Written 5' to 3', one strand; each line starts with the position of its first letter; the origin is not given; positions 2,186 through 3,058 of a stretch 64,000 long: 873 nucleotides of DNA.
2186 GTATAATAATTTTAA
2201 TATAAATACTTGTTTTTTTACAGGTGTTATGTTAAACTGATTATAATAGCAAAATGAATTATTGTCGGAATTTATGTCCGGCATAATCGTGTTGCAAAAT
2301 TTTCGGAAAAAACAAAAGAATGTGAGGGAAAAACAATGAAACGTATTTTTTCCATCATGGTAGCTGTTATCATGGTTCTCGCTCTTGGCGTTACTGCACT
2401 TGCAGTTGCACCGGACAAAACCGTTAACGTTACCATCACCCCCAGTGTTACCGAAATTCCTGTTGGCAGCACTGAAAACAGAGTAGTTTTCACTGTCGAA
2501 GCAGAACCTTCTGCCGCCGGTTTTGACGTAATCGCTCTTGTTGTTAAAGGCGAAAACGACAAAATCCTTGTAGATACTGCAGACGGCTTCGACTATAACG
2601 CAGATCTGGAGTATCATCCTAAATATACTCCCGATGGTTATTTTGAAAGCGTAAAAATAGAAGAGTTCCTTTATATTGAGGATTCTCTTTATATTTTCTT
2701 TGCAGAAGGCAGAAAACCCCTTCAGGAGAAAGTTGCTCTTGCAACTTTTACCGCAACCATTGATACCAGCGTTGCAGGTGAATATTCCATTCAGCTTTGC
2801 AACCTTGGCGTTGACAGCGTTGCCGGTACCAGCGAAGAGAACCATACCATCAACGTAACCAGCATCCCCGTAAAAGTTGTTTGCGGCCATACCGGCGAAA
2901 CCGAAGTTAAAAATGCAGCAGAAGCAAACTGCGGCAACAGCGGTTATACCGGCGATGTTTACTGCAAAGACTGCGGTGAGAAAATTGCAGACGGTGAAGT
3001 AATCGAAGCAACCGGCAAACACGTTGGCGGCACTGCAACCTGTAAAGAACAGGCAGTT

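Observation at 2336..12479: Cohesin-like, sorting-signal-bearing anchor next to three dockerin proteins with adhesin-type rather than enzymatic cargo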

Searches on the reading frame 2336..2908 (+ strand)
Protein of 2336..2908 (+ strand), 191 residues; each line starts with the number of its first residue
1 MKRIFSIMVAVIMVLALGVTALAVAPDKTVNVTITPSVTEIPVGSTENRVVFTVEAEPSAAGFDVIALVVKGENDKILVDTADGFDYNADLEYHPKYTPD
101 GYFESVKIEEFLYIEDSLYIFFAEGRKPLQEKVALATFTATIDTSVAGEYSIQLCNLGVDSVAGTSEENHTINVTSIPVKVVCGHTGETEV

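Call 8: find_homologous_proteins(query=window:2336-2908:+, max_evalue=0.001)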
Query window:2336-2908:+: 495 candidates shared short words with the query, none scored E <= 0.001.

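Call 15: search_protein_representatives(protein=window:2405-2908:+)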
Query: 168 residues. Proteins with E-value up to 0.001 (for the whole library): 4; up to 1e-10: 1; up to 1e-30: 1. The best 4 are listed.
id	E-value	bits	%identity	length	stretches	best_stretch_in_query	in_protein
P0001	8.3e-103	357.3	100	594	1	1-168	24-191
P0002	1.1e-05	41.8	36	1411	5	125-156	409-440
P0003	1.1e-05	41.7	34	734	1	8-161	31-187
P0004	1.4e-05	41.4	39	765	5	111-152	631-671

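Call 18: find_homologous_proteins(query=A1, max_evalue=0.01)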
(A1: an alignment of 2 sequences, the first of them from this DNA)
Query A1 (2 sequences) (164 aa, profile of the alignment): 2 proteins with E <= 0.01 among 611 candidates.
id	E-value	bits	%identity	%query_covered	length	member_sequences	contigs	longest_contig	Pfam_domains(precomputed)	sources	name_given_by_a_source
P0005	1.1e-38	151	30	74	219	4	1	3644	-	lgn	-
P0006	5.7e-25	106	31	44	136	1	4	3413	-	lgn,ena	-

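Call 22: find_encoding_contigs(protein=P0003, flank=10000, max_places=6)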
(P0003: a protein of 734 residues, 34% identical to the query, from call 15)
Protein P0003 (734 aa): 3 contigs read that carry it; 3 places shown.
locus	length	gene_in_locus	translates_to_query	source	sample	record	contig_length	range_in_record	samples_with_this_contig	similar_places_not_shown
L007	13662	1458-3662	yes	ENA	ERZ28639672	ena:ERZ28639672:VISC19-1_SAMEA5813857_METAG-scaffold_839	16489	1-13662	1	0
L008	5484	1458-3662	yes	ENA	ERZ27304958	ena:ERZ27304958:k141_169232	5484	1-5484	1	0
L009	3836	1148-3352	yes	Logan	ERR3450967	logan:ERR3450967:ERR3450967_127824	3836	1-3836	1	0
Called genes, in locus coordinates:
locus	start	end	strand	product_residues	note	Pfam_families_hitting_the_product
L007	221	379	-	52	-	-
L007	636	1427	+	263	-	PF00404:Dockerin_1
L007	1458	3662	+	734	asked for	-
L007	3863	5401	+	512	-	PF13237:Fer4_10 (weak), PF00037:Fer4 (weak), PF12837:Fer4_6 (weak), PF14697:Fer4_21 (weak), PF12838:Fer4_7 (weak), PF25160:LdpA_Fe-S-bd (weak), PF00037:Fer4 (weak), PF02906:Fe_hyd_lg_C, +4 more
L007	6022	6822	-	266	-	PF01969:Ni_insertion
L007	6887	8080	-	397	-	PF04015:DUF362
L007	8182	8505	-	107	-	PF06865:Ppnp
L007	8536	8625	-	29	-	-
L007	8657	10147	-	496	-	PF00209:SNF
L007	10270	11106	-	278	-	PF03807:F420_oxidored, PF14748:P5CR_dimer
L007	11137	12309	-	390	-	PF00155:Aminotran_1_2, PF01212:Beta_elim_lyase, PF01041:DegT_DnrJ_EryC1, PF01053:Cys_Met_Meta_PP (weak)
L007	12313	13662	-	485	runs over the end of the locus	PF11794:HpaB_N, PF03241:HpaB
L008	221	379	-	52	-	-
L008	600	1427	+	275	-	PF00404:Dockerin_1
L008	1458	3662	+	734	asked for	-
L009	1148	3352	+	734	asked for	-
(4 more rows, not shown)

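Call 26: find_related_loci(query=A2, collection=genome_contigs, flank=10000)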
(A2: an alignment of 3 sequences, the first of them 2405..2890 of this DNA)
Query A2 (162 aa) in genome_contigs; peptide patterns used: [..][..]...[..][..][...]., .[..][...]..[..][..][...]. (x = any residue, [..] = any of these).
57 stretches matched a pattern, but none encodes a relative of the query by tblastn (E <= 1e-3).

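Call 29: predict_structure(alignment_id=A2)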
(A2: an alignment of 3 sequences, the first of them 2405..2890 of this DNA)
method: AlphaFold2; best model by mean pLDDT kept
length: 162 residues; sequences in the alignment: 3
mean_pLDDT: 59.2   pTM: 0.63
mean pLDDT of the five models: 59.2, 54.8, 54.3, 52.3, 52.2
residues with pLDDT >= 90: 3; 70-90: 51; 50-70: 53; < 50: 55
segments of 3 or more residues with pLDDT < 50: 50-82, 89-95, 138-143
pLDDT, mean of each block of 10 residues (from residue 1): 64 88 79 64 59 36 33 34 46 46 59 70 75 53 57 84 59
secondary structure, 60 per line:
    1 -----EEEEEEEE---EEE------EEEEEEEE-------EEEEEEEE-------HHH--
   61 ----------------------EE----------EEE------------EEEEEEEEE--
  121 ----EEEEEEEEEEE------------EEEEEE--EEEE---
elements in order: E6-13 E17-19 E26-33 E41-48 E95-97 E110-118 E125-135 E148-153 E156-159

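Call 31: search_protein_families(library=pfam, proteins=[L007:600-1424:+, P0003, window:2405-2890:+, P0005], max_evalue=10)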
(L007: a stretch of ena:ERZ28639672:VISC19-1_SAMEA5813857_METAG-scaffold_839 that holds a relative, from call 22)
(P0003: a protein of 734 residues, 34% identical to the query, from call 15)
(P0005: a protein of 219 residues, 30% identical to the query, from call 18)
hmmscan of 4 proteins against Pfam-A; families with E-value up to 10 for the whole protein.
L007:600-1424:+ (275 aa): 5 families
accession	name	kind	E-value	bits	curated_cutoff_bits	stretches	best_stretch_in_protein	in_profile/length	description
PF00404.24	Dockerin_1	-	2.8e-11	43.9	22.9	1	212-267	1-55/57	Dockerin type I domain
PF00036.39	EF-hand_1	-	0.00033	20.4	25.4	2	245-267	6-28/29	EF hand domain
PF13202.12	EF-hand_5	-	0.00064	19.5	25.9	2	245-258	5-18/25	EF hand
PF06004.18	DUF903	-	0.097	13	27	1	123-136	28-41/49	Bacterial protein of unknown function (DUF903)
PF13499.12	EF-hand_7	-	0.1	13.4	30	1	214-257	12-58/67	EF-hand domain pair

P0003 (734 aa): 1 family
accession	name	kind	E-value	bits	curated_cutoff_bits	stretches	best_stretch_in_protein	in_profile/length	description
PF00096.32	zf-C2H2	-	0.39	11.7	25.2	1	523-535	1-13/23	Zinc finger, C2H2 type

window:2405-2890:+ (162 aa): 0 families

P0005 (219 aa): 1 family
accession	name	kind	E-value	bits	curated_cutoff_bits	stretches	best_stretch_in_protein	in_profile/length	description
PF07949.17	YbbR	-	0.025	15.3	22.3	1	24-64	28-69/81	YbbR-like protein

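Call 32: fold_search(model_id=the predicted structure, library=pdb)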
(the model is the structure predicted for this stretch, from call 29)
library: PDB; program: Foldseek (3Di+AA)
matches with E <= 10: 835; with E <= 0.001: 0
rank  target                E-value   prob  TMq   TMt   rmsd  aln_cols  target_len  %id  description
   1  6kgd_A                2.1e-03  1.00  0.49  0.53   7.9       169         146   14  Crystal structure of CaDoc0917(R49D)-CaCohA2 complex at pH 8.0 (released 2020-07-08)
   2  6kgf_A                4.9e-03  0.99  0.45  0.49  10.5       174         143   11  Crystal structure of CaDoc0917(R16D)-CaCohA2 complex at pH 8.2 (released 2020-07-08)
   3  6kgc_A                7.6e-03  0.99  0.47  0.52  10.4       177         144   12  Crystal structure of CaDoc0917(R49D)-CaCohA2 complex at pH 5.4 (released 2020-07-08)
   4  6kgf_C                1.0e-02  0.99  0.46  0.50   9.1       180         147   10  Crystal structure of CaDoc0917(R16D)-CaCohA2 complex at pH 8.2 (released 2020-07-08)
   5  3idu_B                1.7e-02  1.00  0.43  0.59   4.9       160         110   16  Crystal Structure of the CARDB domain of the PF1109 protein in complex with di-metal ions from Pyrococcus furiosus, No (released 2009-08-04)
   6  8xen_A                2.1e-02  0.95  0.39  0.09   9.5       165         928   13  Cryo-EM structure of integrin ITGAV/ITGB3 complex, conformation 4 (released 2024-12-18)
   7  3idu_A                2.6e-02  0.99  0.41  0.54   5.0       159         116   16  Crystal Structure of the CARDB domain of the PF1109 protein in complex with di-metal ions from Pyrococcus furiosus, No (released 2009-08-04)
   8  2xdh                  2.6e-02  0.98  0.45  0.51   8.6       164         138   12  Non-cellulosomal cohesin from the hyperthermophilic archaeon Archaeoglobus fulgidus (released 2010-05-26)
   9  2dpk                  3.2e-02  0.95  0.41  0.50   6.9       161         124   10  The Crystal Structure of the Primary Ca2+ Sensor of the Na+/Ca2+ Exchanger (released 2006-06-13)
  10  3fso_B                4.0e-02  0.82  0.34  0.45   7.2       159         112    8  Crystal structure of the Calx-beta domain of integrin beta4, calcium soak (released 2009-06-23)
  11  9ifr                  4.3e-02  0.96  0.42  0.52   8.7       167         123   11  CLIPPER domain from the Gram-negative fibrillar adhesin "B9T28_05395 (released 2025-11-26)
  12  2qvk                  4.3e-02  0.91  0.39  0.49   7.7       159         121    9  The second Ca2+-binding domain of the Na+-Ca2+ exchanger is essential for regulation: crystal structures and mutational  (released 2007-11-13)
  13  3fq4_B                4.8e-02  0.72  0.33  0.42   7.6       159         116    8  Crystal structure of the Calx-beta domain of integrin beta4 (released 2009-06-23)
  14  9mlk_L                5.3e-02  0.35  0.24  0.33  12.4       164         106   12  Post-fusion HERV-K Envelope Protein in complex with Kenv-4 Fab (released 2025-07-30)
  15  2xwx_A                6.3e-02  0.95  0.37  0.18   7.4       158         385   10  Vibrio cholerae colonization factor GbpA crystal structure (released 2011-11-16)
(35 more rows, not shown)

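Call 33: search_solved_structures(query=A2, max_evalue=10, show_alignments=3)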
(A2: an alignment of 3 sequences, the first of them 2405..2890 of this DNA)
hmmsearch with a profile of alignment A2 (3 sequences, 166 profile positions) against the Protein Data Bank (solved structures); distinct sequences matched with E-value up to 10: 0.

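Call 35: find_related_loci(query=A2, collection=metagenome_contigs, flank=10000)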
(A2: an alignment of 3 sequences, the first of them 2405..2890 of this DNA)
Query A2 (162 aa) in metagenome_contigs; peptide patterns used: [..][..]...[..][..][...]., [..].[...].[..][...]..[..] (x = any residue, [..] = any of these).
313 stretches matched a pattern; 4 encode a relative of the query (tblastn E <= 1e-3); 4 distinct loci.
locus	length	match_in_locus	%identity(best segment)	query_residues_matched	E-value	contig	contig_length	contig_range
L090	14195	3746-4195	32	11-157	3e-12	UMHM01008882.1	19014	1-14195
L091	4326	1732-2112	30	9-129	8e-7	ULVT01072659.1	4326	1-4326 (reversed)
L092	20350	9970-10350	30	9-129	8e-7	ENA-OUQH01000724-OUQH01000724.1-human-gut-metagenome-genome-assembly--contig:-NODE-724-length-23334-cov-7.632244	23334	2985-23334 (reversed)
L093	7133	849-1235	30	9-131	8e-7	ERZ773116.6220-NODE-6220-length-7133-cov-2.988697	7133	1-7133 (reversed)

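Call 38: search_protein_families(library=pfam, proteins=[L092:8368-9828:+, L092:7451-8323:+, L090:1139-2020:+, L092:9871-13605:+, L092:5866-7332:+], max_evalue=1)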
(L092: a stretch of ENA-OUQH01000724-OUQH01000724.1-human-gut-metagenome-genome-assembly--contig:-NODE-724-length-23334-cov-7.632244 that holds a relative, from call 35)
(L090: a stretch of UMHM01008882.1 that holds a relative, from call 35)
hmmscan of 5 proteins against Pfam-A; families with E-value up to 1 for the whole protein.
L092:8368-9828:+ (487 aa): 12 families
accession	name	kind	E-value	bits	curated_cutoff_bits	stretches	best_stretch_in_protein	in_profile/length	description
PF13620.12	CarboxypepD_reg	-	3.8e-07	30.8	32.3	1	344-417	1-77/82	Carboxypeptidase regulatory-like domain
PF17210.9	SdrD_B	-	1.2e-06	29.1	29.7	1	357-418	25-86/112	SdrD B-like domain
PF09430.16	EMC7_beta-sandw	-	7.8e-06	26.5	26.6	1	356-417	7-65/122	ER membrane protein complex subunit 7, beta-sandwich domain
PF00404.24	Dockerin_1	-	3.5e-05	24.4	22.9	1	425-476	2-52/57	Dockerin type I domain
PF17802.7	SpaA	-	0.0084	16.7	23.1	1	355-399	15-61/91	Prealbumin-like fold domain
PF13715.12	CarbopepD_reg_2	-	0.01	16.3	32.2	1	345-416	1-70/88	CarboxypepD_reg-like domain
PF06159.19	TRAPPC13_N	-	0.013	16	25.3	1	176-243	26-91/159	Trafficking protein particle complex subunit 13, N-terminal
PF23623.1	GBD_IRG7_N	-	0.017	15.7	27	1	360-402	39-83/95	IRG7 N-terminal galactose binding domain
PF07495.19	Y_Y_Y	-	0.066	13.6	26.6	1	376-400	25-48/65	Y_Y_Y domain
PF24368.1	DUF7524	-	0.39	10.9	27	1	319-373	53-109/182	Family of unknown function (DUF7524)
PF19403.5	SpaA_2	-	0.55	11.3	25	0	347-398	10-63/96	Prealbumin-like fold domain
PF17961.7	Big_8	-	0.61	10.7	22.9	1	205-227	12-34/103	Bacterial Ig domain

L092:7451-8323:+ (291 aa): 0 families

L090:1139-2020:+ (294 aa): 3 families
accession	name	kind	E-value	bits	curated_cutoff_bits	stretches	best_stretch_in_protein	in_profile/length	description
PF11837.13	INV_N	-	0.026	15.5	27.8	1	4-64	23-84/109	Beta-fructofuranosidase, N-terminal domain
PF00746.26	Gram_pos_anchor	-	0.078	13.4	20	1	265-294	12-41/43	LPXTG cell wall anchor motif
PF14534.12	DUF4440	-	0.22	12.5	25.2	0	30-61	55-86/107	Domain of unknown function (DUF4440)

L092:9871-13605:+ (1245 aa): 6 families
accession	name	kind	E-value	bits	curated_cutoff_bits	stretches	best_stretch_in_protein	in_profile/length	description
PF07550.17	Shr-like_HID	-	0.0039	18.1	22.3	1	1144-1196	25-71/82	Heme-binding protein Shr-like, Hb-interacting domain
PF11589.14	DUF3244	-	0.085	13.3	25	1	1150-1205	44-96/96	Domain of unknown function (DUF3244)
PF03442.20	CBM_X2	-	0.12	12.9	28.9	1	1137-1193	19-72/83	Carbohydrate binding domain X2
PF04360.17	Serglycin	-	0.13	12.6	30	1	1089-1143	60-115/149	Serglycin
PF00746.26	Gram_pos_anchor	-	0.16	12.4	20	1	1214-1244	10-40/43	LPXTG cell wall anchor motif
PF07299.16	EF-G-binding_N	-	0.19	12.6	27.1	1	978-1023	35-80/83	Elongation factor G-binding protein, N-terminal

L092:5866-7332:+ (489 aa): 4 families
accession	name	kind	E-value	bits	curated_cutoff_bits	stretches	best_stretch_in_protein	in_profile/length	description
PF00404.24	Dockerin_1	-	0.0023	18.5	22.9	1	458-487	27-56/57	Dockerin type I domain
PF13202.12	EF-hand_5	-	0.042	13.8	25.9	1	466-483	7-24/25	EF hand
PF13405.12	EF-hand_6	-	0.19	12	25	1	466-487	8-29/30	EF-hand domain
PF00036.39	EF-hand_1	-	0.21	11.7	25.4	1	467-486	9-28/29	EF hand domain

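Call 41: find_homologous_proteins(query=A3, max_evalue=0.01)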
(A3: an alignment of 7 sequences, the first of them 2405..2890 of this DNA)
Query A3 (7 sequences) (162 aa, profile of the alignment): 328 proteins with E <= 0.01 among 3712 candidates; the best 120 are listed.
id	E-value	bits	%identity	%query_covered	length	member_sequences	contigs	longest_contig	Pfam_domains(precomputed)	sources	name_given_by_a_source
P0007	3.7e-60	221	34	20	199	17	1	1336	-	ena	-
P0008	1.1e-59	219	34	20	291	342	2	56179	-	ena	-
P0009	4.8e-59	217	34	20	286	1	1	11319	-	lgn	-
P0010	6.8e-59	216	34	20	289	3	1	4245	-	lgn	-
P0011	6.9e-59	216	34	20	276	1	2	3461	-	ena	-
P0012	8.1e-59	216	34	20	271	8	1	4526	-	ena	-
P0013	8.4e-59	216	34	20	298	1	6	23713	-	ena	-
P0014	2.8e-58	214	31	20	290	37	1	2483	-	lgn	-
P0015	5.7e-58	213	34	20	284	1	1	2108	-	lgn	-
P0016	5.8e-58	213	34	20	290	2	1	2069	-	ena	-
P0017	5.9e-58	213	34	20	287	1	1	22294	-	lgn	-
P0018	1.0e-57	213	34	20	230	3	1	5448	-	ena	-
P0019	1.1e-57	213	34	20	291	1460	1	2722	-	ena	-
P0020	1.2e-57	212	-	-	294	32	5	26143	-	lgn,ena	-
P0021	1.2e-57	212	-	-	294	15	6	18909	-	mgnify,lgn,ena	mgnify:CR=1 FL=1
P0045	8.5e-56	206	-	-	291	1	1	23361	-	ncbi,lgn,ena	-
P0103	9.2e-49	183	29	75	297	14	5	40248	-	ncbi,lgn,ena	-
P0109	1.4e-48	183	-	-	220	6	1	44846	-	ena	-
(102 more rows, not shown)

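Call 54: list_cluster_members(proteins=[P0045, P0103, P0019, P0001])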
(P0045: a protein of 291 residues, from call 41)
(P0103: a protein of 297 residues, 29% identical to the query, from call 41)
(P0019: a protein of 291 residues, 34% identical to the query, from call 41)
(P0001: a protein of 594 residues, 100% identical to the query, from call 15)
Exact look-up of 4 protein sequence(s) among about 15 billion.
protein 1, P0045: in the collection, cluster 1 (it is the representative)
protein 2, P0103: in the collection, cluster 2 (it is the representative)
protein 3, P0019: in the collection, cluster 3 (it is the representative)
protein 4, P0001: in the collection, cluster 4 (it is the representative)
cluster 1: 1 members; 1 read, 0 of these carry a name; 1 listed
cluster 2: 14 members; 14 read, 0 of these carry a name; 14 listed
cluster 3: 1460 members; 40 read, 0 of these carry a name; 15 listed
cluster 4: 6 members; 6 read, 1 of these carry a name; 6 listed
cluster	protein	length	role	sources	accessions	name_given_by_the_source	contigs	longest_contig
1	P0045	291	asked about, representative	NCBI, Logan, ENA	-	-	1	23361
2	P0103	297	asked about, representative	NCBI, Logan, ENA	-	-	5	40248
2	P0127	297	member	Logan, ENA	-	-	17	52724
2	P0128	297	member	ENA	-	-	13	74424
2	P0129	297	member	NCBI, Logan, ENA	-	-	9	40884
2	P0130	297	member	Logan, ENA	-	-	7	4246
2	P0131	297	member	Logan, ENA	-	-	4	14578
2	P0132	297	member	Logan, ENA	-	-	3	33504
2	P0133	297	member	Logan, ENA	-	-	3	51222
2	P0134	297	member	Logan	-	-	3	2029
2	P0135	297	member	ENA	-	-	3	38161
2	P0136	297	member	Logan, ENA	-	-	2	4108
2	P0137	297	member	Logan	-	-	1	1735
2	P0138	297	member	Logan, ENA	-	-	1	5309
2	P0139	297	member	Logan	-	-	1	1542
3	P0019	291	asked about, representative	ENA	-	-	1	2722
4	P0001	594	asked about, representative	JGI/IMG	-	-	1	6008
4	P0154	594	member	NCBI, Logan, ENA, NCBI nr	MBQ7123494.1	MAG: hypothetical protein IJO01_02635 [Oscillospiraceae bacterium] | hypothetical protein [Oscillospiraceae bacterium]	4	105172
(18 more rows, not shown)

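Call 55: predict_structure(alignment_id=A5)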
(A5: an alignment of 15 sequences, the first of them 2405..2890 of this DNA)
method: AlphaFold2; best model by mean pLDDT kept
length: 162 residues; sequences in the alignment: 15
mean_pLDDT: 75.9   pTM: 0.76
mean pLDDT of the five models: 75.9, 75.5, 75.2, 68.5, 64.8
residues with pLDDT >= 90: 18; 70-90: 88; 50-70: 46; < 50: 10
segments of 3 or more residues with pLDDT < 50: 136-143
pLDDT, mean of each block of 10 residues (from residue 1): 72 92 86 78 67 70 83 85 69 61 79 88 83 52 62 88 64
secondary structure, 60 per line:
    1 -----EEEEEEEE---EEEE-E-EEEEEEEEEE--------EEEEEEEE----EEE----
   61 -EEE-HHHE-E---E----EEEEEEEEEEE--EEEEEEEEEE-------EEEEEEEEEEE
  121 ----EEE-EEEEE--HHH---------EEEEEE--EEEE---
elements in order: E6-13 E17-20 E24-33 E42-49 E54-56 E62-64 E80-90 E93-102 E110-120 E125-127 E129-133 E148-153 E156-159
